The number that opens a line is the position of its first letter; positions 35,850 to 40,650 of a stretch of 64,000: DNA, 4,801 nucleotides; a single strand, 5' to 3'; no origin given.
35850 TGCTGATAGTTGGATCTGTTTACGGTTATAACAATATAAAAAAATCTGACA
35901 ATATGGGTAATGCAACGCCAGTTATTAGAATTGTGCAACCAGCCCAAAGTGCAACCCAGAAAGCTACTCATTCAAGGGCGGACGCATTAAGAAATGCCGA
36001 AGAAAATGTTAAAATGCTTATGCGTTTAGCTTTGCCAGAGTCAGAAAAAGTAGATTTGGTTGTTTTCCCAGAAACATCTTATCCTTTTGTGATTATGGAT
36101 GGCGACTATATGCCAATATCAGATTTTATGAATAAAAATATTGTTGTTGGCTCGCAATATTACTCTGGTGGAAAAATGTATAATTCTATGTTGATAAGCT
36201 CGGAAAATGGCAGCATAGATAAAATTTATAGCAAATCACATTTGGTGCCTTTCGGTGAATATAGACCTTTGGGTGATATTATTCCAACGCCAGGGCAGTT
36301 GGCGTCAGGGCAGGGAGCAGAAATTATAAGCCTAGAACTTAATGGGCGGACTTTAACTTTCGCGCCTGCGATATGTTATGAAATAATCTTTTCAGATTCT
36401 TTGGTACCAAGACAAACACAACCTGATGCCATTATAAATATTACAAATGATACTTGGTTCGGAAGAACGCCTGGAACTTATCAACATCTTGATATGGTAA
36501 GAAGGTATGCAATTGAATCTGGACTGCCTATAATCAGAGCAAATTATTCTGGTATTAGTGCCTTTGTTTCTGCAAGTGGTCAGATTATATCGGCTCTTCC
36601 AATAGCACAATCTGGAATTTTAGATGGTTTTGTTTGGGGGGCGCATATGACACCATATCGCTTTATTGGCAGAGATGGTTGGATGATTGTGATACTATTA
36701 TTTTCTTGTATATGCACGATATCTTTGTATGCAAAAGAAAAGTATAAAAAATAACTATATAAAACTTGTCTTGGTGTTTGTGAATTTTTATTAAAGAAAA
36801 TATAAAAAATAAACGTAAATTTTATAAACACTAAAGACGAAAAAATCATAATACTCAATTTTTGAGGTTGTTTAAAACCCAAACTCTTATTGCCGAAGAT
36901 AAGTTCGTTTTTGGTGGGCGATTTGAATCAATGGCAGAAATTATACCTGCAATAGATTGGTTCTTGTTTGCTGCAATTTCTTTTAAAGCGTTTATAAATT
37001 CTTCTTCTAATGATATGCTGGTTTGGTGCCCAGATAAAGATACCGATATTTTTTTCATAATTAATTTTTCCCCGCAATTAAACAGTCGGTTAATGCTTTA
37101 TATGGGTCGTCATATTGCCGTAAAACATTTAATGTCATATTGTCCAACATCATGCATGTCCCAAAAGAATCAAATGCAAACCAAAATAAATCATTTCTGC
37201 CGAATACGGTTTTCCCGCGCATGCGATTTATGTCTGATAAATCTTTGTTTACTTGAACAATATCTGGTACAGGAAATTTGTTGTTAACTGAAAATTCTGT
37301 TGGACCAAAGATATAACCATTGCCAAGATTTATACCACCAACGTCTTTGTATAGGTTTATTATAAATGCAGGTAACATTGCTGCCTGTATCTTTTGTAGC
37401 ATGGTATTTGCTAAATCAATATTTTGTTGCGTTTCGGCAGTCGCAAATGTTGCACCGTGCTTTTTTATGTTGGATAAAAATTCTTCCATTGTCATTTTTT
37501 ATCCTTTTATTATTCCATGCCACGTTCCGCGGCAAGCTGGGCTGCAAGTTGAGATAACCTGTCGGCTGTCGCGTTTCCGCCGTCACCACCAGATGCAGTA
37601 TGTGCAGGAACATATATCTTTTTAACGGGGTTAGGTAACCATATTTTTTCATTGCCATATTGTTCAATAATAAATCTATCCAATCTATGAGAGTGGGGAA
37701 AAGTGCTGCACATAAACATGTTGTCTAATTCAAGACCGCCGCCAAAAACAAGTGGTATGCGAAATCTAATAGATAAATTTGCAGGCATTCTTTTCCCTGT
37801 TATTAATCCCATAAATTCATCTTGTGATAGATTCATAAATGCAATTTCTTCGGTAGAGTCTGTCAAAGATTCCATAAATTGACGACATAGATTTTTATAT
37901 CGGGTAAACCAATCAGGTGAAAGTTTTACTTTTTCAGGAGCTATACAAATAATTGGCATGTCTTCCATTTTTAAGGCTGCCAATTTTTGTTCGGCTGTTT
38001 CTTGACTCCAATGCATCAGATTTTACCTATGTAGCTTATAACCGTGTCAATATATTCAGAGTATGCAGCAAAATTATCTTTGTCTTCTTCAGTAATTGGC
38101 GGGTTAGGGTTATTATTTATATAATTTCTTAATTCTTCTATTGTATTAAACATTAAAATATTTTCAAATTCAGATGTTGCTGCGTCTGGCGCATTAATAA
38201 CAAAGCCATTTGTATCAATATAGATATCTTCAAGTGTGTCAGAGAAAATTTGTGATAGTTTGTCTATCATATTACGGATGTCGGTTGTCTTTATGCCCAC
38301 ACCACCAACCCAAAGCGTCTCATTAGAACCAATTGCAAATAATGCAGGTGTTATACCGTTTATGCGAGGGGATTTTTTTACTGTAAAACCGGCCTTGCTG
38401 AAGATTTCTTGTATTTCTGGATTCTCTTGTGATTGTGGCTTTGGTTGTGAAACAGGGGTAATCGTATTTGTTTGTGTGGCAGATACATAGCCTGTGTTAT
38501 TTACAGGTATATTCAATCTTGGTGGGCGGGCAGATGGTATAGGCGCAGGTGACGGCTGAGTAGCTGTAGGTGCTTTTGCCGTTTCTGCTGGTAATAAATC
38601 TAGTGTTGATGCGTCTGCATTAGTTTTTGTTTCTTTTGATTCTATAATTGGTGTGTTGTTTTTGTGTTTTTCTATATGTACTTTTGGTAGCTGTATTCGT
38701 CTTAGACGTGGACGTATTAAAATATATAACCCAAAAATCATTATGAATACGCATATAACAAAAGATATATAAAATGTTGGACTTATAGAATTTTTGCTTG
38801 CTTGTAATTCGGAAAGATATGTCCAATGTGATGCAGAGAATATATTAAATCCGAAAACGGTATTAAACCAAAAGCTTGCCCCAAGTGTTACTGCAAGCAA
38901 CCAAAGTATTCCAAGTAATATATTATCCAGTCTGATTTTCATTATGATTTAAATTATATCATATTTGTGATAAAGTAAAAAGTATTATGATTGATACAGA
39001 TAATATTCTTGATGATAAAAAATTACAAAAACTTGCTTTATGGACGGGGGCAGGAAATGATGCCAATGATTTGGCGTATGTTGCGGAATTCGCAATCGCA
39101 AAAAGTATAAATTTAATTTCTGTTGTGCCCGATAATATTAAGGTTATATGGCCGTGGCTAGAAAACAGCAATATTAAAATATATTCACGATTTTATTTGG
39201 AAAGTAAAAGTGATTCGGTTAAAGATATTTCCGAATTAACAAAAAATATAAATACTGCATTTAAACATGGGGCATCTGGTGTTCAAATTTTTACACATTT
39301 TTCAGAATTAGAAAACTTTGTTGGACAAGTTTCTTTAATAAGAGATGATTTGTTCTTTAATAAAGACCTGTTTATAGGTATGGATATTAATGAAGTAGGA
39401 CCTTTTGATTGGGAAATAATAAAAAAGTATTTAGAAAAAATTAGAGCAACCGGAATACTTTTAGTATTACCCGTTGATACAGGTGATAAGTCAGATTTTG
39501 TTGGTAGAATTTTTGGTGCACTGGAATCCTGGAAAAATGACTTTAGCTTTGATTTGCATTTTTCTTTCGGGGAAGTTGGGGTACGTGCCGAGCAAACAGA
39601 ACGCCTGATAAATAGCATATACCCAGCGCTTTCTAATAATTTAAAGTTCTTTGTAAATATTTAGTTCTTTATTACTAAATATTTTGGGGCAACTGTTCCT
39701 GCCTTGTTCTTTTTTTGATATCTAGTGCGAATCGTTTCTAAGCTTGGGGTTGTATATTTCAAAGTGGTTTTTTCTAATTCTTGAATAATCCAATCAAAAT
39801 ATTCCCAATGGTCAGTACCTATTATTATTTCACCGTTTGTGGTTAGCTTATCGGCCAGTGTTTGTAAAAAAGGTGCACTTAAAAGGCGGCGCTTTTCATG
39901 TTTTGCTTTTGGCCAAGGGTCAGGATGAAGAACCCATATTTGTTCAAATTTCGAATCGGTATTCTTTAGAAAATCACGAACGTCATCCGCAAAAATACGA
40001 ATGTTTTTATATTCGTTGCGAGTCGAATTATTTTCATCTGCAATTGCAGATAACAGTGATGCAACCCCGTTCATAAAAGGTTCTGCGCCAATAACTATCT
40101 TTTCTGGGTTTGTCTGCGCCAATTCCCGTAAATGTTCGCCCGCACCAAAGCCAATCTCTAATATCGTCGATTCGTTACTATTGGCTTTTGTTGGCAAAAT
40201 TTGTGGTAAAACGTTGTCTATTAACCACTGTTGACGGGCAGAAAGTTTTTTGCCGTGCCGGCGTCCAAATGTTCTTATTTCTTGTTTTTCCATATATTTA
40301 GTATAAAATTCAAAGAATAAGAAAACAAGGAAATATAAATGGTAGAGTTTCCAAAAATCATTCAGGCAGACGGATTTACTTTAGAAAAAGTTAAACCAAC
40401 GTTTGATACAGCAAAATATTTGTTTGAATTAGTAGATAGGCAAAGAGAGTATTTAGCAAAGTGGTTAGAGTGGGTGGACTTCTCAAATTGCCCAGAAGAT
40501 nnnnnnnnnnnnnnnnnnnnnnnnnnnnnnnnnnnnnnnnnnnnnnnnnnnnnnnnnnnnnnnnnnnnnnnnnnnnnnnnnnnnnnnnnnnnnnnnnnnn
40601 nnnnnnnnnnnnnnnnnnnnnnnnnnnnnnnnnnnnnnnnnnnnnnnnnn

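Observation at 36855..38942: Compact four-gene operon in the place of metK: ZipA-C-like membrane protein, unknown protein, SUKH-like protein, RHH_4 protein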

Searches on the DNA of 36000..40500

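Call 89: search_rna_families(source=window, start=36000, end=40500, threshold=evalue, max_evalue=0.1)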
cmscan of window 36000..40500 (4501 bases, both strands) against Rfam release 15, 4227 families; matches with E-value up to 0.1: 0.
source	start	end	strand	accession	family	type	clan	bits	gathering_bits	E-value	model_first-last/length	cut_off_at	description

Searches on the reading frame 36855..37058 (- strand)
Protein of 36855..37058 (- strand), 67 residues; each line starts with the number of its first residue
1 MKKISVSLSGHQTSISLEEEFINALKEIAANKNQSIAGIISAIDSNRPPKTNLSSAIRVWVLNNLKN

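Call 3: search_protein_families(library=pfam, proteins=[window:36855-37058:-], max_evalue=1)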
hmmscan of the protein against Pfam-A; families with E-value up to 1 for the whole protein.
window:36855-37058:- (67 aa): 4 families
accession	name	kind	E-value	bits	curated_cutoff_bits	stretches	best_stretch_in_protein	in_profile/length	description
PF13467.12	RHH_4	-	6.5e-22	77.8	25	1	2-64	2-66/67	Ribbon-helix-helix domain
PF19891.5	DUF6364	-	0.011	16.6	27.3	1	15-42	7-34/70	Family of unknown function (DUF6364)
PF19064.5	DUF5760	-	0.014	16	27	1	3-53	28-79/86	Family of unknown function (DUF5760)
PF01402.27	RHH_1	-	0.16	12.4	20.5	1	13-39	2-28/39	Ribbon-helix-helix protein, copG family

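Call 4: search_protein_families(library=ncbifam, proteins=[window:36855-37058:-], max_evalue=1)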
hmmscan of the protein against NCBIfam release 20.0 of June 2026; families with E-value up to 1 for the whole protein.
window:36855-37058:- (67 aa): 0 families

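Call 51: search_protein_families(library=padloc, proteins=[window:36855-37058:-], max_evalue=1)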
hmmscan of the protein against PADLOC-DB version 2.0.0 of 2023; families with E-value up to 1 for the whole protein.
window:36855-37058:- (67 aa): 0 families

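Call 90: search_dna_similar(query=window:36855-37058:-, collection=plasmids, mode=protein, max_evalue=0.001, max_rows=10)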
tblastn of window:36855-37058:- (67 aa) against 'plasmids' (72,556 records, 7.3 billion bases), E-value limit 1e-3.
Records with a match: 16; places in all: 16; records where one place covers at least 80% of the query: 16.
Best place of each record, by identity: <60% 16.
By first word of the organism name: Sinorhizobium 4; Paracoccus 4; Novosphingobium 2; Tardiphaga 1; Methylobacterium 1; Shinella 1; Qipengyuania 1; Xanthobacter 1; Sphingomonas 1.
By predicted mobility (MOB-suite, as given by PLSDB): non-mobilizable 11; conjugative 4; mobilizable 1.
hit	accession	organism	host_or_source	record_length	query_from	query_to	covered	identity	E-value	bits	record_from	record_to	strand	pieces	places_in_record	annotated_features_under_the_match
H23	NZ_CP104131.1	Sinorhizobium sp. K101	Phaseolus vulgaris,cell ...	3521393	3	66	96%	46.9%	8e-8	54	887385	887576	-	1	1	none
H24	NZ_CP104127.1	Sinorhizobium sp. M103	Phaseolus vulgaris,cell ...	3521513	3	66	96%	46.9%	8e-8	54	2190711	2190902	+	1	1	none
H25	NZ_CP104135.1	Sinorhizobium sp. C101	Phaseolus vulgaris,cell ...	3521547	3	66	96%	46.9%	8e-8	54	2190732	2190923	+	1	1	none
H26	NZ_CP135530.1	Tardiphaga sp. 709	Astragalus inopinatus,cell culture,root ...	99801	1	67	100%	44.8%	7e-11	62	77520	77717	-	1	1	none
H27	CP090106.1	Sinorhizobium meliloti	Medicago,Cell culture,Plant nodule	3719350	3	62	90%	48.3%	3e-9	57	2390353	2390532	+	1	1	ribbon-helix-helix domain-containing protein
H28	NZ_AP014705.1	Methylobacterium aquaticum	-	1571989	3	62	90%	48.3%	3e-8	55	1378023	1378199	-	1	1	none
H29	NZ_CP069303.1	Shinella sp. PSBB067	monoisolate,Minnesota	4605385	1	66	99%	42.4%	6e-8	54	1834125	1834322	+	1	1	none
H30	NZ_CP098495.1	Qipengyuania citrea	whole organism,South China Sea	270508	2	64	94%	42.6%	3e-7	52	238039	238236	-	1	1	ribbon-helix-helix domain-containing protein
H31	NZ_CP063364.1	Xanthobacter dioxanivorans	pure culture,active sludge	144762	3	66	96%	39.1%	1e-6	50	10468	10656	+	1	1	ribbon-helix-helix domain-containing protein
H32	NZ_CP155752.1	Sphingomonas parapaucimobilis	Chinese cabbage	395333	3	62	90%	41.5%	3e-6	49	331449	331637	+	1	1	ribbon-helix-helix domain-containing protein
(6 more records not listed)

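Call 91: get_annotated_region(hit=H27, flank=7000)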
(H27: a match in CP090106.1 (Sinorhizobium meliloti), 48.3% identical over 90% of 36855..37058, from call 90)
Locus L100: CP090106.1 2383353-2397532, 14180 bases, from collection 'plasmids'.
description: Sinorhizobium meliloti strain Ak57 plasmid pSymB, complete sequence
organism: Sinorhizobium meliloti (NCBI taxid 382)
taxonomy: Bacteria; Pseudomonadota; Alphaproteobacteria; Hyphomicrobiales; Rhizobiaceae; Sinorhizobium; Sinorhizobium meliloti
host: -; source: Medicago,Cell culture,Plant nodule; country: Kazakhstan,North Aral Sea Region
typing (MOB-suite, as given by PLSDB): non-mobilizable
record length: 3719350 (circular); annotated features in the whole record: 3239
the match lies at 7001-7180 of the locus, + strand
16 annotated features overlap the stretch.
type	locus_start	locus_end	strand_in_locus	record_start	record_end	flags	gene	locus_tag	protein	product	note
CDS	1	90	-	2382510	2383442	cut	-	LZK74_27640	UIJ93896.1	protease modulator HflC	-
CDS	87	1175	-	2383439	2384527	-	hflK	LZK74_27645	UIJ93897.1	FtsH protease activity modulator HflK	-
CDS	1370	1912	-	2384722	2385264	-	-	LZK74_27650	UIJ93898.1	dihydrofolate reductase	-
CDS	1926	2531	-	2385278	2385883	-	-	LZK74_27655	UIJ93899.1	glutathione S-transferase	-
CDS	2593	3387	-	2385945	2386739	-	-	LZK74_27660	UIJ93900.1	thymidylate synthase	-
CDS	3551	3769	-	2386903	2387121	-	-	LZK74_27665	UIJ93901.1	hypothetical protein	-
CDS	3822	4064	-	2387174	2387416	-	-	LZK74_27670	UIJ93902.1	hypothetical protein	-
CDS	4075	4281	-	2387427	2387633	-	-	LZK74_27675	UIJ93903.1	hypothetical protein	-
CDS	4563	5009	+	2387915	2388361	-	-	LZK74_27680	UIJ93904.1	DUF2267 domain-containing protein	-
CDS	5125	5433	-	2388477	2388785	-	-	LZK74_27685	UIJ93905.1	DUF2853 family protein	-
CDS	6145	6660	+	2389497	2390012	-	-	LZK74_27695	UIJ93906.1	SspB family protein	-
CDS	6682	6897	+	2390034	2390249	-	-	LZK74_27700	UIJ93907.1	DUF4169 family protein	-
CDS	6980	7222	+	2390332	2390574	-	-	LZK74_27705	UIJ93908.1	ribbon-helix-helix domain-containing protein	-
CDS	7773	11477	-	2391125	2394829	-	-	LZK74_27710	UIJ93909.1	AsmA family protein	-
CDS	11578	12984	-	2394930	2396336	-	-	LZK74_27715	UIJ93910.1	FAD-binding protein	-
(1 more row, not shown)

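Call 92: get_annotated_region(hit=H29, flank=6000)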
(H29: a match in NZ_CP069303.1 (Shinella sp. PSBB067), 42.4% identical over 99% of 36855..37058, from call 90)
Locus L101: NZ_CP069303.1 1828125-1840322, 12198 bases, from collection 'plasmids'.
description: Shinella sp. PSBB067 plasmid unnamed1, complete sequence
organism: Shinella sp. PSBB067 (NCBI taxid 2715959)
taxonomy: Bacteria; Pseudomonadota; Alphaproteobacteria; Hyphomicrobiales; Rhizobiaceae; Shinella; Shinella sp. PSBB067
host: -; source: monoisolate,Minnesota; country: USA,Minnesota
typing (MOB-suite, as given by PLSDB): non-mobilizable; mating-pair formation MPF_T
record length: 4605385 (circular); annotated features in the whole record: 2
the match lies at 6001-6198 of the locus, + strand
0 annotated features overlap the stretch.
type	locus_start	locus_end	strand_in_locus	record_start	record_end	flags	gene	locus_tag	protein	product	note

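Call 93: get_annotated_region(hit=H30, flank=5000)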
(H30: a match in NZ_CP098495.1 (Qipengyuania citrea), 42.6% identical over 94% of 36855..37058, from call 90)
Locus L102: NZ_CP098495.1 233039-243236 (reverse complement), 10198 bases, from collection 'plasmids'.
description: Qipengyuania citrea strain E4 plasmid plas1, complete sequence
organism: Qipengyuania citrea (NCBI taxid 225971)
taxonomy: Bacteria; Pseudomonadota; Alphaproteobacteria; Sphingomonadales; Erythrobacteraceae; Qipengyuania; Qipengyuania citrea
host: -; source: whole organism,South China Sea; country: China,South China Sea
typing (MOB-suite, as given by PLSDB): non-mobilizable
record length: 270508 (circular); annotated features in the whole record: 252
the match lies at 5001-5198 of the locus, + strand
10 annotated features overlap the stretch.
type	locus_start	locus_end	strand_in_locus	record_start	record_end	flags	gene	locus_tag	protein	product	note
CDS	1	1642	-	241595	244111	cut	leuS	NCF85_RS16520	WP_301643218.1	leucine--tRNA ligase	GO:0006429 - leucyl-tRNA aminoacylation [Evidence IEA]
CDS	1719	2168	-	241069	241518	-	-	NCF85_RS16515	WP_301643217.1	DUF3576 domain-containing protein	-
CDS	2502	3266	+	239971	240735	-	-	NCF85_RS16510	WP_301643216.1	hypothetical protein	-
CDS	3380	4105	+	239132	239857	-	phbB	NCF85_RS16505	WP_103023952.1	acetoacetyl-CoA reductase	GO:0042619 - poly-hydroxybutyrate biosynthetic process [Evidence IEA]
CDS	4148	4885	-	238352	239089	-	-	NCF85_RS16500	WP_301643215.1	DUF4019 domain-containing protein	-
CDS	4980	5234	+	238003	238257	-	-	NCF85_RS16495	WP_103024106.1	ribbon-helix-helix domain-containing protein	-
CDS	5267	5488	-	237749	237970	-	-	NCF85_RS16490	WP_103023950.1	hypothetical protein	-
CDS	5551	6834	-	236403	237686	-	murA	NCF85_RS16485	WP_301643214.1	UDP-N-acetylglucosamine 1-carboxyvinyltransferase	GO:0009252 - peptidoglycan biosynthetic process [Evidence IEA]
CDS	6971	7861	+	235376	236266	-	galU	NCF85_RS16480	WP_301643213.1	UTP--glucose-1-phosphate uridylyltransferase GalU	GO:0009225 - nucleotide-sugar metabolic process [Evidence IEA]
CDS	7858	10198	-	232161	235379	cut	-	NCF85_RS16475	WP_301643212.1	type ISP restriction/modification enzyme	GO:0006306 - DNA methylation [Evidence IEA]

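Call 94: get_annotated_region(hit=H32, flank=5000)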
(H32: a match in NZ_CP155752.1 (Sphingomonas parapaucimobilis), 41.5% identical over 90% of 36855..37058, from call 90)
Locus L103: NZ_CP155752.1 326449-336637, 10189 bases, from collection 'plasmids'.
description: Sphingomonas parapaucimobilis strain YK209 plasmid unnamed4, complete sequence
organism: Sphingomonas parapaucimobilis (NCBI taxid 28213)
taxonomy: Bacteria; Pseudomonadota; Alphaproteobacteria; Sphingomonadales; Sphingomonadaceae; Sphingomonas; Sphingomonas parapaucimobilis
host: -; source: Chinese cabbage; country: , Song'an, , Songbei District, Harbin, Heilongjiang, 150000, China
typing (MOB-suite, as given by PLSDB): non-mobilizable
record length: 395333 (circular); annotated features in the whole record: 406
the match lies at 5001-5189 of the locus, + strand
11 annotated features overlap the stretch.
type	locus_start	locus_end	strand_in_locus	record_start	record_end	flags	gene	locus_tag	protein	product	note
CDS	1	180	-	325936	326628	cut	-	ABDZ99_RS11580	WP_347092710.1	glutathione S-transferase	GO:0006749 - glutathione metabolic process [Evidence IEA]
CDS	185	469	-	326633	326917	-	-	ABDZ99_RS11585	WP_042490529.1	BolA family protein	-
CDS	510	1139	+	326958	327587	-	-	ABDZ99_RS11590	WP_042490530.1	J domain-containing protein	GO:0006457 - protein folding [Evidence IEA]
CDS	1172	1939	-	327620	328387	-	-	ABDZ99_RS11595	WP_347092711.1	VOC family protein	-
CDS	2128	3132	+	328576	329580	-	cobS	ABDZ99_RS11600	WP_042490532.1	cobaltochelatase subunit CobS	GO:0009236 - cobalamin biosynthetic process [Evidence IEA]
CDS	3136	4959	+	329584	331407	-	cobT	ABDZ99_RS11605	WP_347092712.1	cobaltochelatase subunit CobT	GO:0009236 - cobalamin biosynthetic process [Evidence IEA]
CDS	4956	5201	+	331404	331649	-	-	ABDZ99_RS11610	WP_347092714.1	ribbon-helix-helix domain-containing protein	-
CDS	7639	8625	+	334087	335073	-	-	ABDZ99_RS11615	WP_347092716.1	PepSY-associated TM helix domain-containing protein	-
CDS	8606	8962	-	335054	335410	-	-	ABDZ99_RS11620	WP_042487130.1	GntR family transcriptional regulator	GO:0006355 - regulation of DNA-templated transcription [Evidence IEA]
CDS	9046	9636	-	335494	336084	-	-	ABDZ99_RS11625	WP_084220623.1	nitroreductase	-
CDS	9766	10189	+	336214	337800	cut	-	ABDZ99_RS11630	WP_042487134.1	peptide MFS transporter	-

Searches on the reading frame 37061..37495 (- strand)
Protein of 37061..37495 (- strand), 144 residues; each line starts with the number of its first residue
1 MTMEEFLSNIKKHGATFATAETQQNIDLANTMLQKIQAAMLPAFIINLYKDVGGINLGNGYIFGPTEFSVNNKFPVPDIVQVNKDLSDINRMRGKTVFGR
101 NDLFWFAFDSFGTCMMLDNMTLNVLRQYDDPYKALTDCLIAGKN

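Call 3: search_protein_families(library=pfam, proteins=[window:37061-37495:-], max_evalue=1)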
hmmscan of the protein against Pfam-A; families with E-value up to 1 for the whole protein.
window:37061-37495:- (144 aa): 0 families

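Call 4: search_protein_families(library=ncbifam, proteins=[window:37061-37495:-], max_evalue=1)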
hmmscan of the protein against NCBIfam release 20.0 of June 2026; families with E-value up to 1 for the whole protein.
window:37061-37495:- (144 aa): 1 family
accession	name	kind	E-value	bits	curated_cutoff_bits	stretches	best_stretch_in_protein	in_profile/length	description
NF038335.1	YPO0640_fam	subfamily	4.7e-06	26.6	55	1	4-136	6-143/150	YrhA family protein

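Call 35: search_protein_families(library=pfam, alignment_id=A4, max_evalue=1)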
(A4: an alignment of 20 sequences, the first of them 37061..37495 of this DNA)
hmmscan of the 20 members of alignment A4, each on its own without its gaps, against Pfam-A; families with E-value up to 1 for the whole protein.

A. member 1, window:37061-37495:- (144 aa): 0 families

B. families by the number of members that match (of 20 scanned): 3 families
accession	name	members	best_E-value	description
PF09346.15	SMI1_KNR4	5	0.0067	SMI1 / KNR4 family (SUKH-1)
PF14568.11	SUKH_6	3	0.054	SMI1-KNR4 cell-wall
PF19081.6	Ig_7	1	0.28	Ig-like domain CHU_C associated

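Call 36: search_solved_structures(query=A4, max_evalue=10, show_alignments=2)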
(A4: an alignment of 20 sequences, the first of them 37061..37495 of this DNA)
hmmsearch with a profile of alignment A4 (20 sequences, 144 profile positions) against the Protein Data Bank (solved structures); distinct sequences matched with E-value up to 10: 1.
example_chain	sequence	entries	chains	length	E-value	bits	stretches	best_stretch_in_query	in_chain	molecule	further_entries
2wzg_A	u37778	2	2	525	1.3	12.1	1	95-138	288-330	GLUCOSYLTRANSFERASE | Putative uncharacterized protein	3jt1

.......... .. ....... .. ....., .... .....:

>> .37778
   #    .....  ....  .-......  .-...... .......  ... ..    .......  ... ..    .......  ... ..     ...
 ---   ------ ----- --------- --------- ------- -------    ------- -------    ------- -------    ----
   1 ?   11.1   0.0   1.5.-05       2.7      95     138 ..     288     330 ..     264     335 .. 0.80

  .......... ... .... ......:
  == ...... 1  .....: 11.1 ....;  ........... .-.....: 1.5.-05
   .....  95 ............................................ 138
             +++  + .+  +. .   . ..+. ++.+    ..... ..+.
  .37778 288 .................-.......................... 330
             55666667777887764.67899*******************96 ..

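Call 51: search_protein_families(library=padloc, proteins=[window:37061-37495:-], max_evalue=1)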
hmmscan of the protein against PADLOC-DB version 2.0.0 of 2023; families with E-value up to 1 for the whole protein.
window:37061-37495:- (144 aa): 0 families
